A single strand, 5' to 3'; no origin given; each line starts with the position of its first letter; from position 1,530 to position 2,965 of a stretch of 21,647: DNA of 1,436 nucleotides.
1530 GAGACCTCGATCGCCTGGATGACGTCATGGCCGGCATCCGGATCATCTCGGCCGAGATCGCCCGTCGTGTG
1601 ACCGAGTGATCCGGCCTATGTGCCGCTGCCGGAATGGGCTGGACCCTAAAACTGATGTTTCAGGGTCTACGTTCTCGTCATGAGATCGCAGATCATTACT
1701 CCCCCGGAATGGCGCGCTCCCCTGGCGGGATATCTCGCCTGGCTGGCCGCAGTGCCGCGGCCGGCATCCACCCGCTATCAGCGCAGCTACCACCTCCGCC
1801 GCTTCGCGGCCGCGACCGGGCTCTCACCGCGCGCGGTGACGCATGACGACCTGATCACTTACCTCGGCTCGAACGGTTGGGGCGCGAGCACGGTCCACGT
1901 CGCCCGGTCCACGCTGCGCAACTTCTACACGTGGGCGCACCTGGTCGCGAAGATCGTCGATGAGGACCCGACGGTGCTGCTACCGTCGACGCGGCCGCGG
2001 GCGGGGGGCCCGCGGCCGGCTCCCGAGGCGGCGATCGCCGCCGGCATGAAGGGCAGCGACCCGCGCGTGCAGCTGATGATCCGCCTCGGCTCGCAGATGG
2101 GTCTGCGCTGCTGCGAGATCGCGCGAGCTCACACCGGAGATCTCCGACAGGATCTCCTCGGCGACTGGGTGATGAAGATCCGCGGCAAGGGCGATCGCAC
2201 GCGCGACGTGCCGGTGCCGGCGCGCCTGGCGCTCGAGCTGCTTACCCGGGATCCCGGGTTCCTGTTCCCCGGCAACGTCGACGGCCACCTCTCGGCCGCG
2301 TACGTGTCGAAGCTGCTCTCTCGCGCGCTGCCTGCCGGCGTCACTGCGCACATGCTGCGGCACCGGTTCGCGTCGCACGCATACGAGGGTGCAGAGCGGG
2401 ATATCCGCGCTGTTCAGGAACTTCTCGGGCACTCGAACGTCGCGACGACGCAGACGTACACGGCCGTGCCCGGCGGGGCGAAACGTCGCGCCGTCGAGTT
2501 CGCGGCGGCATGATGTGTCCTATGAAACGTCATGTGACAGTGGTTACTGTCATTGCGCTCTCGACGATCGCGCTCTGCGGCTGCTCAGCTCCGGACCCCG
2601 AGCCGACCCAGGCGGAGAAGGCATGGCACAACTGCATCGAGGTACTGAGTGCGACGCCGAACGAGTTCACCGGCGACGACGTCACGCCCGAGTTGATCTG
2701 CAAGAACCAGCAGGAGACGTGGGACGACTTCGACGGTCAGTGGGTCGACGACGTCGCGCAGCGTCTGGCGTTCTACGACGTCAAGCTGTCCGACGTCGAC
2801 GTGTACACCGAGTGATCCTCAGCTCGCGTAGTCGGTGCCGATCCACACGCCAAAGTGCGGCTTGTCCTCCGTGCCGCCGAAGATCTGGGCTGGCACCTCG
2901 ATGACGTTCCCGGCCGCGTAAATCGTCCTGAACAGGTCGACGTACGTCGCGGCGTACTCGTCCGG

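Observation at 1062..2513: tRNA 3'-end mimic (attP core) inside the repressor-like ORF, next to an AAA-tailed integrase: integration-dependent immunity architecture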

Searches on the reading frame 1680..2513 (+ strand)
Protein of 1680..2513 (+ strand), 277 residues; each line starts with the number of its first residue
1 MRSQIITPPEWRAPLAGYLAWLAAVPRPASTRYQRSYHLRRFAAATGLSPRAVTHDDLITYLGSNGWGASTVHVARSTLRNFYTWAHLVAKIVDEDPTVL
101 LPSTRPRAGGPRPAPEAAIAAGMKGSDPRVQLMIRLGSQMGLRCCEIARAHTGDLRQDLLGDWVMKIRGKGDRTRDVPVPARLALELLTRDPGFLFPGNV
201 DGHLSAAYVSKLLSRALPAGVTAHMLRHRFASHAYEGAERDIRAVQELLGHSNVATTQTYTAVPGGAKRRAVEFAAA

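Call 6: search_protein_families(library=pfam, proteins=[window:1680-2513:+], max_evalue=0.1)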
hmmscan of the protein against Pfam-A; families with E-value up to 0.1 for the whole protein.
window:1680-2513:+ (277 aa): 2 families
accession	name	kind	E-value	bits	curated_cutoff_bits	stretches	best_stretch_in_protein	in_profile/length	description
PF00589.27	Phage_integrase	-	2.7e-16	60.3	27.1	1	128-263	22-168/172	Phage integrase family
PF02899.23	Phage_int_SAM_1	-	0.0068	17.1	22.3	1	39-86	29-79/83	Phage integrase, N-terminal SAM-like domain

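Call 7: search_protein_families(library=phrogs, proteins=[window:1680-2513:+], max_evalue=0.1)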
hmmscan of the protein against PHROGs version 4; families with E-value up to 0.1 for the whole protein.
window:1680-2513:+ (277 aa): 6 families
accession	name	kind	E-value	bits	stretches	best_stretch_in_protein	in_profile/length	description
phrog_1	-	integration and excision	5.9e-31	109.4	1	29-273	184-445/611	integrase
phrog_216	-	integration and excision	1.9e-25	90.6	1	119-274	64-235/301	integrase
phrog_7269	-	integration and excision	2.2e-07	31.7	1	214-263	21-69/89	integrase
phrog_7685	-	integration and excision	0.0035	17.9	1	216-272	176-232/240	integrase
phrog_23271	-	unknown function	0.028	15.4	1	221-263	9-50/67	-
phrog_34557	-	integration and excision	0.079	13.7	0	213-263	117-166/183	integrase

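Call 28: search_dna_similar(query=window:1680-2510:+, collection=phages, mode=protein, max_rows=25)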
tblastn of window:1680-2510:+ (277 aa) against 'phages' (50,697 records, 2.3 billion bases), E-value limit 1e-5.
Records with a match: 503; places in all: 503; records where one place covers at least 80% of the query: 386.
Best place of each record, by identity: <60% 503.
By first word of the organism name: Mycobacterium 293; Gordonia 128; Bacteriophage 17; Klebsiella 15; Listeria 8; Rhodococcus 4; Acinetobacter 4; Salmonella 4; Thermus 3; Bacillus 3; and 16 more.
By host as written in the record: Mycobacterium smegmatis mc2 155 167; Gordonia terrae 3612 99; Mycobacterium smegmatis mc#155 39; - 26; Klebsiella pneumoniae 12; Mycobacterium smegmatis mc2155 10; Mycobacterium tuberculosis; Mycobacterium smegmatis 9; Gordonia terrae CAG3 8; and 82 more.
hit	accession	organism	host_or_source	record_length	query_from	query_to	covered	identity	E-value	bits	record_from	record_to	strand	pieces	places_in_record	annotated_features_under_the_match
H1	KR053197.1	Gordonia phage GRU3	Gordonia rubropertincta strain CON38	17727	11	276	96%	46.4%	2e-49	180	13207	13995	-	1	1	putative integrase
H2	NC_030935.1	Gordonia phage GRU3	Gordonia rubropertincta strain CON38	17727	11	276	96%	46.4%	2e-49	180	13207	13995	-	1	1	integrase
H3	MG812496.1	Gordonia phage SallySpecial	Gordonia terrae 3612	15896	7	263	93%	46.5%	8e-46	170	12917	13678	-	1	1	integrase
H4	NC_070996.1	Gordonia phage SallySpecial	Gordonia terrae 3612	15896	7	263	93%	46.5%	8e-46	170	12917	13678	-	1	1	integrase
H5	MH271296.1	Gordonia phage Emperor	Gordonia terrae 3612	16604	1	263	95%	44.7%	3e-49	180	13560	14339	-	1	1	19: integrase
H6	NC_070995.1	Gordonia phage Emperor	Gordonia terrae 3612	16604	1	263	95%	44.7%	3e-49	180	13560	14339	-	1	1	19: integrase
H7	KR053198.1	Gordonia phage GMA5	Gordonia malaquae BEN700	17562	11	271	94%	45.0%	5e-47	173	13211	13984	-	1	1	putative integrase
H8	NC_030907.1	Gordonia phage GMA5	Gordonia malaquae BEN700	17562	11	271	94%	45.0%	5e-47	173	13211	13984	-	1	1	integrase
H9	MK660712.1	Gordonia phage EricDab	Gordonia neofelifaecis NRRL 59395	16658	5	263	94%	44.3%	1e-46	172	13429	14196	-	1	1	18: integrase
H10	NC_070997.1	Gordonia phage EricDab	Gordonia neofelifaecis NRRL 59395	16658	5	263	94%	44.3%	1e-46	172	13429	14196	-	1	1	18: integrase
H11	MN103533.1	Mycobacterium phage Weirdo19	Mycobacterium sp.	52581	11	277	96%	42.6%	3e-47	174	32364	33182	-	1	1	integrase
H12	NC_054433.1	Mycobacterium phage Weirdo19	Mycobacterium sp.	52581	11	277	96%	42.6%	3e-47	174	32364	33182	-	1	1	integrase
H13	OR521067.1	Gordonia phage Rahul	Gordonia rubripertincta Grub38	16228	11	263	91%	44.9%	7e-43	161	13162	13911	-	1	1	19: tyrosine integrase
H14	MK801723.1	Gordonia phage Coeur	Gordonia terrae 3612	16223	11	263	91%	44.9%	3e-41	156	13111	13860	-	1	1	19: integrase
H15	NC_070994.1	Gordonia phage Coeur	Gordonia terrae 3612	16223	11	263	91%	44.9%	3e-41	156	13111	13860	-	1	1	19: integrase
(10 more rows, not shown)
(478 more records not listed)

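Call 30: get_annotated_region(hit=H7, flank=2500)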
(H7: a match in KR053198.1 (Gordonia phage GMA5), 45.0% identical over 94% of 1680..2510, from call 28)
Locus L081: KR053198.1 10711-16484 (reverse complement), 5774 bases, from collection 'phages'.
description: Gordonia phage GMA5, complete genome.
organism: Gordonia phage GMA5 (NCBI taxid 1647472)
taxonomy: Viruses; Duplodnaviria; Heunggongvirae; Uroviricota; Caudoviricetes; Grutrevirus; Grutrevirus GMA5
host: Gordonia malaquae BEN700; source: wastewater; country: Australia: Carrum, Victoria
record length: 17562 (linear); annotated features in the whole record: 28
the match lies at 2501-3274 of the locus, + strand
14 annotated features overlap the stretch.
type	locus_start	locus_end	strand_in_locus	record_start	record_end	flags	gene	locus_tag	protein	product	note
CDS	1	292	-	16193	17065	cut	-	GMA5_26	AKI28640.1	putative DNA polymerase III subunit epsilon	Orf26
CDS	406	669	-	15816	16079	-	-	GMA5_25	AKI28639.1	hypothetical protein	Orf25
CDS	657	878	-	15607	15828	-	-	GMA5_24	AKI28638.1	hypothetical protein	Orf24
CDS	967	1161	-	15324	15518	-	-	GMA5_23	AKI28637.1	hypothetical protein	Orf23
CDS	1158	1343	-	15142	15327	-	-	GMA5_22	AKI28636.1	hypothetical protein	Orf22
CDS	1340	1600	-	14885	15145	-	-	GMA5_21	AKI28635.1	hypothetical protein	Orf21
CDS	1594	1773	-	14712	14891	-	-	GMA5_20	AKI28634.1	hypothetical protein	Orf20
CDS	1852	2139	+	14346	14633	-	-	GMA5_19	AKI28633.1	putative DNA binding protein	Orf19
CDS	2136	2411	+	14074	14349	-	-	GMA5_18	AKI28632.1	hypothetical protein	Orf18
CDS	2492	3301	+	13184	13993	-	-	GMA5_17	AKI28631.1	putative integrase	Orf17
CDS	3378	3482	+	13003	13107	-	-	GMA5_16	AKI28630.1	hypothetical protein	Orf16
CDS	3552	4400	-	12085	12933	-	-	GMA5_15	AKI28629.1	putative structural protein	Orf15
CDS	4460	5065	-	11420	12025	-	-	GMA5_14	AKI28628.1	putative structural protein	Orf14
CDS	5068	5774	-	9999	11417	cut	-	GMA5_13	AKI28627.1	hypothetical protein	Orf13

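Call 31: get_annotated_region(hit=H1, flank=2500)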
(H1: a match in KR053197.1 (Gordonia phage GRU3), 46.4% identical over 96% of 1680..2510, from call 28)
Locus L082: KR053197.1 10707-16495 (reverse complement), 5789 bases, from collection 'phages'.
description: Gordonia phage GRU3, complete genome.
organism: Gordonia phage GRU3 (NCBI taxid 1647473)
taxonomy: Viruses; Duplodnaviria; Heunggongvirae; Uroviricota; Caudoviricetes; Grutrevirus; Grutrevirus GRU3
host: Gordonia rubropertincta strain CON38; source: wastewater; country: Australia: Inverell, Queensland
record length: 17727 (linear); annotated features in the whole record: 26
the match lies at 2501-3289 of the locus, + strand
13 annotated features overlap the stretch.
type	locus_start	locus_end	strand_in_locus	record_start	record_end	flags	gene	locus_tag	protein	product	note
CDS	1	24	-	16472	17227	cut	-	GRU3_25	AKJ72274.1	putative DNA polymerase III subunit epsilon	Orf25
CDS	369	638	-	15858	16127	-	-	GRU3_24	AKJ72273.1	hypothetical protein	Orf24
CDS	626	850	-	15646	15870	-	-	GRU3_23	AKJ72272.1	hypothetical protein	Orf23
CDS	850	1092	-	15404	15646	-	-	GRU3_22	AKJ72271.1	hypothetical protein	Orf22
CDS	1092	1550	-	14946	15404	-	-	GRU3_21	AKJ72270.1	hypothetical protein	Orf21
CDS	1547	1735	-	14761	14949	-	-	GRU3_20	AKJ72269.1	hypothetical protein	Orf20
CDS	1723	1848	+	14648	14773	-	-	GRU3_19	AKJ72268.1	hypothetical protein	Orf19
CDS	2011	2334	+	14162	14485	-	-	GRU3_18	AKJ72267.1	putative DNA binding protein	Orf18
CDS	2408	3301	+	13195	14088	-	-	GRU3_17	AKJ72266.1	putative integrase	Orf17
CDS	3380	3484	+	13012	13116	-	-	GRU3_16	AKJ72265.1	hypothetical protein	Orf16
CDS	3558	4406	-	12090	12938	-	-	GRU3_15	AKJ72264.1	putative structural protein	Orf15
CDS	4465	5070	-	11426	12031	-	-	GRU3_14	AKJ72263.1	hypothetical protein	Orf14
CDS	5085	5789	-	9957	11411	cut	-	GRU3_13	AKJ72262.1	hypothetical protein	Orf13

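Call 33: find_related_loci(query=window:1680-2510:+, collection=viral_contigs, flank=4000)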
Query window:1680-2510:+ (277 aa) in viral_contigs; peptide patterns used: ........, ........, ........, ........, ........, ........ (x = any residue, [..] = any of these).
22 stretches matched a pattern; 1 encode a relative of the query (tblastn E <= 1e-3); 1 distinct loci.
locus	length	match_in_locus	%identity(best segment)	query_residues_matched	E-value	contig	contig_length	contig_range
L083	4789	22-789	40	7-262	2e-55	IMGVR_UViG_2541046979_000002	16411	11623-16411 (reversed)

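Call 35: find_related_loci(query=A4, collection=viral_contigs, flank=4000)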
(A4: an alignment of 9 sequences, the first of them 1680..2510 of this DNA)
Query A4 (277 aa) in viral_contigs; peptide patterns used: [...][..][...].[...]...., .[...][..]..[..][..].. (x = any residue, [..] = any of these).
219 stretches matched a pattern; 176 encode a relative of the query (tblastn E <= 1e-3); the best 80 are kept; 80 distinct loci.
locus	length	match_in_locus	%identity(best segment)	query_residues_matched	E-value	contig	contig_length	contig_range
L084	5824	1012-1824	58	3-275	5e-91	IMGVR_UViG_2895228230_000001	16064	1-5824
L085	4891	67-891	54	1-277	2e-85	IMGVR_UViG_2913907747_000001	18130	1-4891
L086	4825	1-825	50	1-277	3e-83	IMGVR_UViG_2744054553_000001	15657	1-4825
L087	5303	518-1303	54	1-266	1e-80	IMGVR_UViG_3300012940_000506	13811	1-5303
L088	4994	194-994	53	1-270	4e-80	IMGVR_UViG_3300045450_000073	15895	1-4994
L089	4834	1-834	51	1-275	8e-79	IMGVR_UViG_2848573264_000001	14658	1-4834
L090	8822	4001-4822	52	2-276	2e-78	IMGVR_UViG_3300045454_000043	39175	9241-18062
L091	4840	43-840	52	1-267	1e-78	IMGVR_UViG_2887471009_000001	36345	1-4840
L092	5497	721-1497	52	1-263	2e-77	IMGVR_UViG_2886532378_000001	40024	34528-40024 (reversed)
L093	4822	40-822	52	1-264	3e-77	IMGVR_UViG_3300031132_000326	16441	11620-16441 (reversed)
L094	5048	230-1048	55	1-276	2e-81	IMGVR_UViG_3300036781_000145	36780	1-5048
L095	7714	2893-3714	51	1-276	1e-75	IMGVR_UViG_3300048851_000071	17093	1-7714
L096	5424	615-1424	50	1-272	2e-74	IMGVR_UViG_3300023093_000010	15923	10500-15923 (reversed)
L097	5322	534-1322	48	11-276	2e-73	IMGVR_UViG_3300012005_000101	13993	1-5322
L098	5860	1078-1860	47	1-263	5e-73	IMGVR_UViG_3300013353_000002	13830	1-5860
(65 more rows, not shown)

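Call 77: find_encoding_contigs(protein=window:1680-2513:+, flank=3000, max_places=6)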
Protein window:1680-2513:+ (277 aa): 11 contigs read that carry it; 6 places shown.
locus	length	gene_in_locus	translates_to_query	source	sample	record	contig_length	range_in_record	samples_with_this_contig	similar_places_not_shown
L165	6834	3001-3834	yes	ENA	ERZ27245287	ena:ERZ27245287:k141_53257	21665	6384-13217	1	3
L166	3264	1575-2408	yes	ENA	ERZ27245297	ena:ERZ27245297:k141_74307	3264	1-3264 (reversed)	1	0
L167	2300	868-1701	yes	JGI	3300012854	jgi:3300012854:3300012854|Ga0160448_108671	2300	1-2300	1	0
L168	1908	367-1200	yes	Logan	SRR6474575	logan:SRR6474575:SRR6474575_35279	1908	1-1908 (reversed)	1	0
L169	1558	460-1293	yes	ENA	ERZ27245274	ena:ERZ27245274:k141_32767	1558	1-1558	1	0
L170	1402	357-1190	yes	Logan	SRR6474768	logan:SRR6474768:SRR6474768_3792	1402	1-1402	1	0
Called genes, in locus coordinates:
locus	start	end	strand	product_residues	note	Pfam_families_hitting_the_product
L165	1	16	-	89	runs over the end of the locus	-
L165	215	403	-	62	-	-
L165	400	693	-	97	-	-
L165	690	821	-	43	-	-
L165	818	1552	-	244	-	-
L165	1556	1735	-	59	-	-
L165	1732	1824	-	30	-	-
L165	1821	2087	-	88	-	-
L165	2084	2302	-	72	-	PF12728:HTH_17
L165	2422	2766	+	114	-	-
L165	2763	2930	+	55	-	-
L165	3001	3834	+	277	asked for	PF00589:Phage_integrase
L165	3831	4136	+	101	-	-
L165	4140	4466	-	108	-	-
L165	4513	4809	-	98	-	-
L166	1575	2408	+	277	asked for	PF00589:Phage_integrase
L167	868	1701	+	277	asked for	PF00589:Phage_integrase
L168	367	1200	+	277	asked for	PF00589:Phage_integrase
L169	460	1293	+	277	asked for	PF00589:Phage_integrase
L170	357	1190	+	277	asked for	PF00589:Phage_integrase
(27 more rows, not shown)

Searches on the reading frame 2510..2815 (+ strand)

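Call 6: search_protein_families(library=pfam, proteins=[window:2510-2815:+], max_evalue=0.1)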
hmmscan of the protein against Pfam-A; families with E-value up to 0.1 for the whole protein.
window:2510-2815:+ (101 aa): 0 families

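Call 7: search_protein_families(library=phrogs, proteins=[window:2510-2815:+], max_evalue=0.1)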
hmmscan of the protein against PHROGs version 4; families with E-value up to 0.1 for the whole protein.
window:2510-2815:+ (101 aa): 1 family
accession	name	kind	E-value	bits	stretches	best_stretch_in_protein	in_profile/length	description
phrog_11767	-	unknown function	0.077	14.3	0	6-32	2-28/89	-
